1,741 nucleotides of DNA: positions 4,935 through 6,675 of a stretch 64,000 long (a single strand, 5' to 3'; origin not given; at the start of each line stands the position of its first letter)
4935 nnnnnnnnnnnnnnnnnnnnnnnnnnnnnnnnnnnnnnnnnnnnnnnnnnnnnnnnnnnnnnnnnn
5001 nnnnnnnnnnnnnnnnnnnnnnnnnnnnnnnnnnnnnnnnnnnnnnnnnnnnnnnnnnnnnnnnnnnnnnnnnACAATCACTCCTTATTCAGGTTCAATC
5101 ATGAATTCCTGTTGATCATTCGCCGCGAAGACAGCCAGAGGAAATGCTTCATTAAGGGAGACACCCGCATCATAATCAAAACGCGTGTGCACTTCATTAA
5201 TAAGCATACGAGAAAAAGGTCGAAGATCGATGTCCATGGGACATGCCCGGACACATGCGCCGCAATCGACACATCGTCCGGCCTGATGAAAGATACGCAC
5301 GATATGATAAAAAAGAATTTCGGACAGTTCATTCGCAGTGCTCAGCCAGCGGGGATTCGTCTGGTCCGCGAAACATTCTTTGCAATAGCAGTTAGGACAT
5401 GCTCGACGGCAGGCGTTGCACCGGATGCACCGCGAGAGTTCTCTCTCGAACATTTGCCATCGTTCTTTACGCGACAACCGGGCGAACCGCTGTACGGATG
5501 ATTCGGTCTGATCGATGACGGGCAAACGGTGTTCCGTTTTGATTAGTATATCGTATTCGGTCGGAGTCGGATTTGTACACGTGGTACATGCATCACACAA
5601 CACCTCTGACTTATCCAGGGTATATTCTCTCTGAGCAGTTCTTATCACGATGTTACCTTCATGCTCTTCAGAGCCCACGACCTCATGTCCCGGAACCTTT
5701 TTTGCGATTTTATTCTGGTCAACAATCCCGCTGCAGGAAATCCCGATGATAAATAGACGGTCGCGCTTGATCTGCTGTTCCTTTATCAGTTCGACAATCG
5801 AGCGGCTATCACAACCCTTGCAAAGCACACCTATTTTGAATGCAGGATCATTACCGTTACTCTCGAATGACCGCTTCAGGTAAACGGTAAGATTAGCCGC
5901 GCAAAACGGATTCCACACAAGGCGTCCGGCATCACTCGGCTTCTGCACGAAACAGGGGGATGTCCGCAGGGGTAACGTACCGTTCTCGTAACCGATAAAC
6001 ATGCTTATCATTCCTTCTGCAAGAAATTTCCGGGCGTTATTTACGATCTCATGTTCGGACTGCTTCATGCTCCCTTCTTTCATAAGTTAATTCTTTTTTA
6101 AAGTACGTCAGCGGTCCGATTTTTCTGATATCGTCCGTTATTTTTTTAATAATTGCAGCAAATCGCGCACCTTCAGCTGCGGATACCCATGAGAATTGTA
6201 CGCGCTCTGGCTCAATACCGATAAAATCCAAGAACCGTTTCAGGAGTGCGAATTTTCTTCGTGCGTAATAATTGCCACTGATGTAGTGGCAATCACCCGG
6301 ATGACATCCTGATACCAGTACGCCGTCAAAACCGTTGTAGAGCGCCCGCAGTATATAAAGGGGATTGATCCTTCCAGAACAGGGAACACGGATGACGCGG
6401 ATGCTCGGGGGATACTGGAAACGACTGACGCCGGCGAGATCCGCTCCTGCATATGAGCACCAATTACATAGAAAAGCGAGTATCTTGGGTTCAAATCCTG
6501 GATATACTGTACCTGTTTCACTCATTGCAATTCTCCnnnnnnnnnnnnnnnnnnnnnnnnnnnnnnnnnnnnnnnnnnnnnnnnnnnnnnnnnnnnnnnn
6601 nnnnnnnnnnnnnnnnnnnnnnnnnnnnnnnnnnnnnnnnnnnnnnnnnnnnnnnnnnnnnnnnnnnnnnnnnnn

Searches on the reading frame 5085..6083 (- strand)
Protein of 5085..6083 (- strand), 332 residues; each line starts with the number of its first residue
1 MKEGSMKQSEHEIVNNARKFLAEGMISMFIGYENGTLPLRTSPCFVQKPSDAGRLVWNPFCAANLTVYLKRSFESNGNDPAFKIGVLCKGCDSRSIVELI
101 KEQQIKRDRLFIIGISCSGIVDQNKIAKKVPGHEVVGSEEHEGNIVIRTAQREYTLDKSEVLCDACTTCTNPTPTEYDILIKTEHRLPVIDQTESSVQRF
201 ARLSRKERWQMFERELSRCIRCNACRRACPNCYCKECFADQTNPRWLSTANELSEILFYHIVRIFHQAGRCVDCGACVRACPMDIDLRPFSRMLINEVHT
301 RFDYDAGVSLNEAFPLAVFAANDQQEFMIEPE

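Call 62: search_protein_families(library=pfam, proteins=[window:5085-6083:-], max_evalue=0.00001)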
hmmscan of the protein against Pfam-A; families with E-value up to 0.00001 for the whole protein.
window:5085-6083:- (332 aa): 5 families
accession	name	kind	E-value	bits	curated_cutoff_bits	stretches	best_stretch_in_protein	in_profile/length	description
PF12797.12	Fer4_2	-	3.5e-07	30.2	24.5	0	264-282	3-21/22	4Fe-4S binding domain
PF13237.11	Fer4_10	-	4.7e-07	30.1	25.5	0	265-283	3-21/53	4Fe-4S dicluster domain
PF00037.32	Fer4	-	2e-06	27.8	21.1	0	269-284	6-21/24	4Fe-4S binding domain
PF13187.11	Fer4_9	-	2.4e-06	27.9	27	0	218-284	1-50/52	4Fe-4S dicluster domain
PF13183.11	Fer4_8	-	7.3e-06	26.9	27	0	215-285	1-68/68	4Fe-4S dicluster domain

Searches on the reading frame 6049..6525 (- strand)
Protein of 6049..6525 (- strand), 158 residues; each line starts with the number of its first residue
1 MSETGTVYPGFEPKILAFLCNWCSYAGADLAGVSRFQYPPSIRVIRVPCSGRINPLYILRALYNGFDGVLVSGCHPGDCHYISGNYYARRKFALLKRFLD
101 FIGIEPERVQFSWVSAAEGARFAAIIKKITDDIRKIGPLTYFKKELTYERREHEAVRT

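Call 62: search_protein_families(library=pfam, proteins=[window:6049-6525:-], max_evalue=0.00001)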
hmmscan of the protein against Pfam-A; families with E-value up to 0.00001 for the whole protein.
window:6049-6525:- (158 aa): 1 family
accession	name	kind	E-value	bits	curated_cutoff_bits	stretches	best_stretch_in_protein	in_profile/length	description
PF02662.21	FlpD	-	4.6e-56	188.6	22.3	1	15-137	1-123/123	Methyl-viologen-reducing hydrogenase, delta subunit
